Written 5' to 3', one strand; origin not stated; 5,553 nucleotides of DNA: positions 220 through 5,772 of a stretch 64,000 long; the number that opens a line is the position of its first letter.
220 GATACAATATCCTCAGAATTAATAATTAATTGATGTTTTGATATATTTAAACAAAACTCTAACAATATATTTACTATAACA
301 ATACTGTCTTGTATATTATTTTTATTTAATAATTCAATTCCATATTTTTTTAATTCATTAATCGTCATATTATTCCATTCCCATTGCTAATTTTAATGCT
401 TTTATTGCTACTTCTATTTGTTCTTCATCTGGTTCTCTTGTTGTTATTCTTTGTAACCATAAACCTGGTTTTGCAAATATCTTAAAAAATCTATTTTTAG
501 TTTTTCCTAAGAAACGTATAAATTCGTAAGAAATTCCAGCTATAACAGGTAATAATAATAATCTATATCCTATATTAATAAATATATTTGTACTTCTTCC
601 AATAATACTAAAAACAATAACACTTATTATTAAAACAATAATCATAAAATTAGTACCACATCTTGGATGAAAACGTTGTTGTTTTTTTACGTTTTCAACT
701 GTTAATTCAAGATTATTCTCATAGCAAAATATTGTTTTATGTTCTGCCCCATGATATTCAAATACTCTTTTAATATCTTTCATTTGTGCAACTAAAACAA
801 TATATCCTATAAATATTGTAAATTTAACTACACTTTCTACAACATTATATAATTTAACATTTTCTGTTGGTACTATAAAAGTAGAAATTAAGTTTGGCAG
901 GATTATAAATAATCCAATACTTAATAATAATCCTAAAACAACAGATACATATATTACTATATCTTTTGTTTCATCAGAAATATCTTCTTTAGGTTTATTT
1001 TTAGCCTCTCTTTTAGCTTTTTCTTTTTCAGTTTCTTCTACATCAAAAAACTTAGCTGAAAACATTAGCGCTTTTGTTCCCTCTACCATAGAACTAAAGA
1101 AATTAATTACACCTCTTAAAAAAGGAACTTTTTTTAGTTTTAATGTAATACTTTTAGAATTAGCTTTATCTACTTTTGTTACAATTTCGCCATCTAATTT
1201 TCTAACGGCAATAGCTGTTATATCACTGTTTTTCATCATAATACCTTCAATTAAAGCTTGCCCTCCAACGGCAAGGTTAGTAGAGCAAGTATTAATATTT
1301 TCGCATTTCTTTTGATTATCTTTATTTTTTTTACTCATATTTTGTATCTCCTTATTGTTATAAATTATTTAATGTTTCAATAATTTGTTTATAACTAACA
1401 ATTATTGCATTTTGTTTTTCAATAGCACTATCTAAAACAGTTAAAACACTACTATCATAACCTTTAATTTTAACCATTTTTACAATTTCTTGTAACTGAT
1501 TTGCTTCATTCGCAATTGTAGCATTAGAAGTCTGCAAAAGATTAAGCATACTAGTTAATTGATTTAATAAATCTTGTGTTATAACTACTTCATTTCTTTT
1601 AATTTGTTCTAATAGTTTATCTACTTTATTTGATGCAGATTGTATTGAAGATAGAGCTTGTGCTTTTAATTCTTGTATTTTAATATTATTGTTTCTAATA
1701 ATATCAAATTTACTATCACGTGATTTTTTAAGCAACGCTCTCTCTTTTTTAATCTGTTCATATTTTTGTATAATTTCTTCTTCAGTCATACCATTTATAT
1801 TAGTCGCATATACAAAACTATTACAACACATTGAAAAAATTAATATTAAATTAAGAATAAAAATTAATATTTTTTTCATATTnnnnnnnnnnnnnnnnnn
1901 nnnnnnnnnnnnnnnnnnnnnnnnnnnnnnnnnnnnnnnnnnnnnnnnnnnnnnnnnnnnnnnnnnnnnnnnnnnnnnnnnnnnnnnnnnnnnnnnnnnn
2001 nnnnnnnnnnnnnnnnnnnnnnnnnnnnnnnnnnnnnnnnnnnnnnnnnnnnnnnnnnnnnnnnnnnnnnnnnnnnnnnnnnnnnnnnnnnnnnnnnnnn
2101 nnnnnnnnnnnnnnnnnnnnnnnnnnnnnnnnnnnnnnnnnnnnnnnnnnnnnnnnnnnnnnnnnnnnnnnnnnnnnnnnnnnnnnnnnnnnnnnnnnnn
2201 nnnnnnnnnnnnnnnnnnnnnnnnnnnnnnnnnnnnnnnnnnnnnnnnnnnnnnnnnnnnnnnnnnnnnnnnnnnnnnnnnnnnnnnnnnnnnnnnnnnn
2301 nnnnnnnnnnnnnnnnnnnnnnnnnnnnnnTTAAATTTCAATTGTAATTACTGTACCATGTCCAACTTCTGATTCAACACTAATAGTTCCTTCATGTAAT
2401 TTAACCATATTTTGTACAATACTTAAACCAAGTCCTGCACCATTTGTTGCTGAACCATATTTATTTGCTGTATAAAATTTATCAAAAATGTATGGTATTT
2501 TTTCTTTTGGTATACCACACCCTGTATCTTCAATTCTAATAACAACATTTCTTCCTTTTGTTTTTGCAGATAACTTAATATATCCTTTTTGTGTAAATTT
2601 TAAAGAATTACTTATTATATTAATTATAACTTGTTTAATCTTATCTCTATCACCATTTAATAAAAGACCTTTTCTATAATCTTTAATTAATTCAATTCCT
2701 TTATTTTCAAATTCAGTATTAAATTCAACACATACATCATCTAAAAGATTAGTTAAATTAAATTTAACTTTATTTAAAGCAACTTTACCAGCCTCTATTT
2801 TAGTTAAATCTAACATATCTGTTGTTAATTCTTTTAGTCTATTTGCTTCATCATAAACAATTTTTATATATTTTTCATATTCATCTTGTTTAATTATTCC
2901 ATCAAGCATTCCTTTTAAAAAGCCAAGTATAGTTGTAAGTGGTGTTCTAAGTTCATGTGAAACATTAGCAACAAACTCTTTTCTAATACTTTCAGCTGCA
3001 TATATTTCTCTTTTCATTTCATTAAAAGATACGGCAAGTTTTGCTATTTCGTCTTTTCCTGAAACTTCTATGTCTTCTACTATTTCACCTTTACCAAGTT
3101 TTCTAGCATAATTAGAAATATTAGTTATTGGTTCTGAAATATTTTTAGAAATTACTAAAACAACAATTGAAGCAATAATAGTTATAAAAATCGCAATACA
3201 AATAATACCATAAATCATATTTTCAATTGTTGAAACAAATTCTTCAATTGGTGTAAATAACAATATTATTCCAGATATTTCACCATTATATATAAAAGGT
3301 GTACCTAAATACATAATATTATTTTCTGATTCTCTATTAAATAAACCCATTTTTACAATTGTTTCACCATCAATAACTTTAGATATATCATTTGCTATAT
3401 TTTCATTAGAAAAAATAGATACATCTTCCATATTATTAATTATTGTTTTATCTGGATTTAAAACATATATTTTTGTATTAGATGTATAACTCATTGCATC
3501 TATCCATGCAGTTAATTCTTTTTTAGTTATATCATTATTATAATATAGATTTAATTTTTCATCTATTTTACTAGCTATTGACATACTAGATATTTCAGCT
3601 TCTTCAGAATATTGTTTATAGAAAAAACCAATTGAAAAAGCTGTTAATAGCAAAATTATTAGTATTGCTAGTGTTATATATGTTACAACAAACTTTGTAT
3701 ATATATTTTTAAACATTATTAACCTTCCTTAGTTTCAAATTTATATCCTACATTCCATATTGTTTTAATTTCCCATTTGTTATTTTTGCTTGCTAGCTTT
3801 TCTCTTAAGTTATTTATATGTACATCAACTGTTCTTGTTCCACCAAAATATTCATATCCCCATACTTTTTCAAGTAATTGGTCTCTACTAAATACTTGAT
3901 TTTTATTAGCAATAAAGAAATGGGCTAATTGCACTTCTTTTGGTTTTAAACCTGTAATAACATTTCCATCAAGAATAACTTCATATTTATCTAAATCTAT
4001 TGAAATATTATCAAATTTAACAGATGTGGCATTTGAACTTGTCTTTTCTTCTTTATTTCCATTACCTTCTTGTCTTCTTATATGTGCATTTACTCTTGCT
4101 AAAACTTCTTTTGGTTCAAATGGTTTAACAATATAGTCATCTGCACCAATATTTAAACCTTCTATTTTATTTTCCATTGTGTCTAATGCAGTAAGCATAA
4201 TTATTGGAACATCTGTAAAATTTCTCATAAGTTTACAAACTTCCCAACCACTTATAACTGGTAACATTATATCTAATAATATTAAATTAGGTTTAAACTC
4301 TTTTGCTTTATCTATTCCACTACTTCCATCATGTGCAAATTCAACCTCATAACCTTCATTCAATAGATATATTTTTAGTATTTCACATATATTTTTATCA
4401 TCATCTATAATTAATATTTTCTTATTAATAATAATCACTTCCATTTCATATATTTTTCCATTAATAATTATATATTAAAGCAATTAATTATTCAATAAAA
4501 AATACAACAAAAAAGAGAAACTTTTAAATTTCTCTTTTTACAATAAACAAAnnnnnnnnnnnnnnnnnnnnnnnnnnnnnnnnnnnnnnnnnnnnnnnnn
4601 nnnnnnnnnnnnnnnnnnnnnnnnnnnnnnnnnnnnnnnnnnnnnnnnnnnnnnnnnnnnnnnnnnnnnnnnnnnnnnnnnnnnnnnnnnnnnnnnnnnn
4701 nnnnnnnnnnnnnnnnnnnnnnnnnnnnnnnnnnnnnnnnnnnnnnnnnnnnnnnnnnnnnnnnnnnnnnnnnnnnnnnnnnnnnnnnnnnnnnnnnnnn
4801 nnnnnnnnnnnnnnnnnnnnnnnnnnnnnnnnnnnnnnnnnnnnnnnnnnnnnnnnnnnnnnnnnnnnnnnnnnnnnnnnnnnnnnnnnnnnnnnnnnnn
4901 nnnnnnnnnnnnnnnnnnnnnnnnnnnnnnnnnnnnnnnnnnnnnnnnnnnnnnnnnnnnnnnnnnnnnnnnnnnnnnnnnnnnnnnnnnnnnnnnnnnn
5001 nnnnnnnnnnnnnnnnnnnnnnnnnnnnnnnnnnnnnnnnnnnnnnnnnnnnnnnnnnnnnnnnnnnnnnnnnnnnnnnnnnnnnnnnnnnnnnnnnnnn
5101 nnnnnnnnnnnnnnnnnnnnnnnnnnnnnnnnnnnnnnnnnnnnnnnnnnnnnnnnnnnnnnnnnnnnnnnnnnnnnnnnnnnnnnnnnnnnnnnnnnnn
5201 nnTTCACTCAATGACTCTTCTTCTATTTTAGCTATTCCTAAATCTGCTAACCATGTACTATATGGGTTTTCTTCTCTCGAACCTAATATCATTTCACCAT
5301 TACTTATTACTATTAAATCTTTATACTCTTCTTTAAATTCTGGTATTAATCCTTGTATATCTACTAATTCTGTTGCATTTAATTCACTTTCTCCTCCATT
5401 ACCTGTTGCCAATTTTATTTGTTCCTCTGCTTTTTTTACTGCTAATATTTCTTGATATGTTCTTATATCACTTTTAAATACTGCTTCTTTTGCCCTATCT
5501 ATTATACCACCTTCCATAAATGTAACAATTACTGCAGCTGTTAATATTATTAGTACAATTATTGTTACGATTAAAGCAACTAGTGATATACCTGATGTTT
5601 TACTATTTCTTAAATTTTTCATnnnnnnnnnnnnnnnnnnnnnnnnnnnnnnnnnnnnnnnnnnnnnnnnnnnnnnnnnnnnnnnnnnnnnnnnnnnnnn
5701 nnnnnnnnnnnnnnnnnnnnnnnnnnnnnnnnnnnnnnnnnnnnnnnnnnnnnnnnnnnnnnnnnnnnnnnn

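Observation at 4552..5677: BspA-type LRR protein with a type IV prepilin-like leader and a perfect palindromic operator, next to a two-component system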

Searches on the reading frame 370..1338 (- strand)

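Call 5: search_protein_families(library=pfam, proteins=[window:370-1338:-], max_evalue=0.01)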
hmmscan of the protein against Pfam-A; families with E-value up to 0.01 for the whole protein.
window:370-1338:- (322 aa): 2 families
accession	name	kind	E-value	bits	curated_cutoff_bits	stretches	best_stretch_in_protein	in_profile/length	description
PF07136.16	DUF1385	-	3.1e-92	308.4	22.1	1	71-319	1-225/227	Protein of unknown function (DUF1385)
PF19928.4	DUF6391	-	0.0039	17.8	33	0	223-263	66-98/134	Domain of unknown function (DUF6391)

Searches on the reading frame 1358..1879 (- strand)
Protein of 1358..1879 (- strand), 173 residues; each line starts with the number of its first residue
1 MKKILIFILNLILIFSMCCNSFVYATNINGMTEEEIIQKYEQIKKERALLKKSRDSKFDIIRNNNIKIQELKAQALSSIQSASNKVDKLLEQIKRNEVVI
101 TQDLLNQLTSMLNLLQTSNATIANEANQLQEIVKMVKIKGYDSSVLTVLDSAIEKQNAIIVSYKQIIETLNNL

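Call 5: search_protein_families(library=pfam, proteins=[window:1358-1879:-], max_evalue=0.01)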
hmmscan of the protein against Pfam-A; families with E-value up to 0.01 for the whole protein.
window:1358-1879:- (173 aa): 1 family
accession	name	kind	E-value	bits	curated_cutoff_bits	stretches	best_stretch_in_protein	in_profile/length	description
PF02639.20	DUF188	-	0.0074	16.4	24.3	0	57-104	12-60/130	Uncharacterized BCR, YaiI/YqxD family COG1671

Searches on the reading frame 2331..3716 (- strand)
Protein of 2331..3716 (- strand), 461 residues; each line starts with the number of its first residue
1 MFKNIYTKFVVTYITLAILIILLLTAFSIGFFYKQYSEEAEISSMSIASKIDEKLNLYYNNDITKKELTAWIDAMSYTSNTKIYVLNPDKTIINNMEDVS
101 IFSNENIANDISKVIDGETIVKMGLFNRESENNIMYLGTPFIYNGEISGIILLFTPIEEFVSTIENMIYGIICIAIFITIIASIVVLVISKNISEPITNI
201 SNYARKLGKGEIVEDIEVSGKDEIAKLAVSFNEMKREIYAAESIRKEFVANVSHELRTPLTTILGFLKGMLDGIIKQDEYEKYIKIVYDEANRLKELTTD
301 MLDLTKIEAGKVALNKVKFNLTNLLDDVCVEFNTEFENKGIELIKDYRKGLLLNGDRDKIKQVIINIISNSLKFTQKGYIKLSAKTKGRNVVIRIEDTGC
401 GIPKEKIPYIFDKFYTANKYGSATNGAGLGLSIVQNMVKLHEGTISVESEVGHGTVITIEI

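Call 5: search_protein_families(library=pfam, proteins=[window:2331-3716:-], max_evalue=0.01)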
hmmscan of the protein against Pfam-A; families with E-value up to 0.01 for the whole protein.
window:2331-3716:- (461 aa): 5 families
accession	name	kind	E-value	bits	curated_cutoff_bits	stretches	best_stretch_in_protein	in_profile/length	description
PF02518.31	HATPase_c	-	3.1e-29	102.1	26.4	1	355-460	1-106/111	Histidine kinase-, DNA gyrase B-, and HSP90-like ATPase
PF00512.31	HisKA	-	7.3e-21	74.4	26.9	1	245-310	2-66/66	His Kinase A (phospho-acceptor) domain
PF00672.30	HAMP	-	2e-10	41.2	25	1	189-237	2-50/53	HAMP domain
PF17155.10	GAPES1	-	0.0018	18.1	27.7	1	108-154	163-209/274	Gammaproteobacterial periplasmic sensor domain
PF13589.12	HATPase_c_3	-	0.0031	18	25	1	361-425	4-70/137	Histidine kinase-, DNA gyrase B-, and HSP90-like ATPase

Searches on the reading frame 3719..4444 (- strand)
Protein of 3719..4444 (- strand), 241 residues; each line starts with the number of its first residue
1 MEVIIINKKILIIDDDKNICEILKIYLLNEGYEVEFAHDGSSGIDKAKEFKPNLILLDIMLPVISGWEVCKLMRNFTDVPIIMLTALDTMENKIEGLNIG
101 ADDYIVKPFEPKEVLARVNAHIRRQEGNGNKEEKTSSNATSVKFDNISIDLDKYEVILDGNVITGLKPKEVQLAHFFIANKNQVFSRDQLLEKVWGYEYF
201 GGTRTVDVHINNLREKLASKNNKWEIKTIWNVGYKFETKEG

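Call 5: search_protein_families(library=pfam, proteins=[window:3719-4444:-], max_evalue=0.01)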
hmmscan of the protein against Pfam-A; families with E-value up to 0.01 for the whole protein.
window:3719-4444:- (241 aa): 2 families
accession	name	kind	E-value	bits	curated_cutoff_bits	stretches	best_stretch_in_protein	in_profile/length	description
PF00072.30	Response_reg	-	1.4e-28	99.7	30.2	1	10-118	1-110/111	Response regulator receiver domain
PF00486.34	Trans_reg_C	-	3.1e-25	88.5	26.2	1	166-236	6-77/77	Transcriptional regulatory protein, C terminal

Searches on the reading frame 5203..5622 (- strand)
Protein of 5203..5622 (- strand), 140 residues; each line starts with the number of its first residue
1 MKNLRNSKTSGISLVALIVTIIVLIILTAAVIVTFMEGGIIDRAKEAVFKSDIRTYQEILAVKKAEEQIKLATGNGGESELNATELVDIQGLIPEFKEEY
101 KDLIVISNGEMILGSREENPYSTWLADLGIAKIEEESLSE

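Call 13: find_related_loci(query=window:5203-5622:-, collection=genome_contigs, flank=4000)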
Query window:5203-5622:- (140 aa) in genome_contigs; peptide patterns used: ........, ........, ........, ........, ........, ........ (x = any residue, [..] = any of these).
219 stretches matched a pattern, but none encodes a relative of the query by tblastn (E <= 1e-3).

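Call 50: search_protein_representatives(protein=window:5203-5622:-)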
Query: 140 residues. Proteins with E-value up to 0.001 (for the whole library): 2092; up to 1e-10: 136; up to 1e-30: 16. The best 150 are listed.
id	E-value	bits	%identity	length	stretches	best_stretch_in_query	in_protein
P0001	2.3e-78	276.6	100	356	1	1-140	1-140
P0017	3.1e-60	218.0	87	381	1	7-131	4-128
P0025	4.2e-59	214.3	82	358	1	1-131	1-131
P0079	3.1e-55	201.8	80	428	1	1-133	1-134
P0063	4.6e-55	201.3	80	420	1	1-136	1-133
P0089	3.1e-54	198.6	76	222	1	1-131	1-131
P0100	1.1e-53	196.8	79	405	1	1-131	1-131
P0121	8.9e-53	193.9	78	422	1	1-132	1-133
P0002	1.2e-52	193.5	73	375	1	1-134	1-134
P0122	7.0e-51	187.8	78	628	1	7-131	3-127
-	2.4e-42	160.2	64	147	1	5-132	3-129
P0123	3.0e-40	153.4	71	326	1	6-134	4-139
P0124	4.4e-39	149.7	58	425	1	2-131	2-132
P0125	1.1e-37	145.2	69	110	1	9-114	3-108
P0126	4.7e-36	139.9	63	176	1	6-131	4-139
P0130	2.3e-24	102.1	46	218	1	5-131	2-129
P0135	3.4e-17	79.0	40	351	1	9-131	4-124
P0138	9.5e-17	77.6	38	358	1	8-131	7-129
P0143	3.3e-16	75.8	39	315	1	10-134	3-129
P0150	4.0e-15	72.3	42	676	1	10-130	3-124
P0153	4.8e-15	72.0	39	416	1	8-132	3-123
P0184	2.8e-13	66.4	40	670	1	5-115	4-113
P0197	8.9e-13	64.7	37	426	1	9-135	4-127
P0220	1.3e-11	61.0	39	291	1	7-129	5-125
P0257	1.8e-10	57.3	40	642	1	3-130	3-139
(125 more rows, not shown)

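Call 52: list_cluster_members(proteins=[P0135, P0138, P0150, P0184, P0197, P0220, P0130, P0143, P0153, P0257])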
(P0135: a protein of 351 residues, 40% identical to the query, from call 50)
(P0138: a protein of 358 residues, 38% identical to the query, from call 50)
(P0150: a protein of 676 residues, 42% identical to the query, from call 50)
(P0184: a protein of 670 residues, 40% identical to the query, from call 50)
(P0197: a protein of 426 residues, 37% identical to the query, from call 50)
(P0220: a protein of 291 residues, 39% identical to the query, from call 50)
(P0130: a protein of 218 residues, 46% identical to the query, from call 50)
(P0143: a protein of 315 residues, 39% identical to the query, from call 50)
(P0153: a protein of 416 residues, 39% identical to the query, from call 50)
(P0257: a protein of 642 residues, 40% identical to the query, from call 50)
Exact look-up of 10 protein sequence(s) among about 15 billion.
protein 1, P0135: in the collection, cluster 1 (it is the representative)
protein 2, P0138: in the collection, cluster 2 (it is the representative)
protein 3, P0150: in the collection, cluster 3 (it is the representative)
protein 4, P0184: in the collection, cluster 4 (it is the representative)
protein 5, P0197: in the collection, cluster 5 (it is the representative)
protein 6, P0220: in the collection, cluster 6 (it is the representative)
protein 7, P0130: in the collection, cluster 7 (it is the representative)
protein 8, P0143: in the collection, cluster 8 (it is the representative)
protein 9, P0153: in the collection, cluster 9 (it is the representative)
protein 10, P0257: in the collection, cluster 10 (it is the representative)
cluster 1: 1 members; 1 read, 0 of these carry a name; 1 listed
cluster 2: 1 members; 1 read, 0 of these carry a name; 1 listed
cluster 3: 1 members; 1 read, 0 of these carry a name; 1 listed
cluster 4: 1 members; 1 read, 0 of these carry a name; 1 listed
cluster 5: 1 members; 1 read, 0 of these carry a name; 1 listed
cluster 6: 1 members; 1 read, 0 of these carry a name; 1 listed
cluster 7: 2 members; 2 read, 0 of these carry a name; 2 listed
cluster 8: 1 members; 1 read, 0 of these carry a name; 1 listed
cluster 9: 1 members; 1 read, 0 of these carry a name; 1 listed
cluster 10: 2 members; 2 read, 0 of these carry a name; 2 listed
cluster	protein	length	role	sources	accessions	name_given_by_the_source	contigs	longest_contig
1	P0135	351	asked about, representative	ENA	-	-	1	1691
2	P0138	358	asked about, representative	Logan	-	-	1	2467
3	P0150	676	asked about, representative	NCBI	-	-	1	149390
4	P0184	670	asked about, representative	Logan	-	-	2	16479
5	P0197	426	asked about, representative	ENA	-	-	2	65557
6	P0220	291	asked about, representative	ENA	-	-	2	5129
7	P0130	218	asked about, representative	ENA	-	-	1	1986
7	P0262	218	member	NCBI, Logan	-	-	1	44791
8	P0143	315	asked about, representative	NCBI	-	-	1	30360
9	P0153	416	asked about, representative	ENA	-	-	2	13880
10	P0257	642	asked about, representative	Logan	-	-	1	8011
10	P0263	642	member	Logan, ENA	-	-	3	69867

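Call 55: search_solved_structures(query=window:5203-5622:-, max_evalue=10, show_alignments=2)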
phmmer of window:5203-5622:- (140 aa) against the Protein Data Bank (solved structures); distinct sequences matched with E-value up to 10: 0.
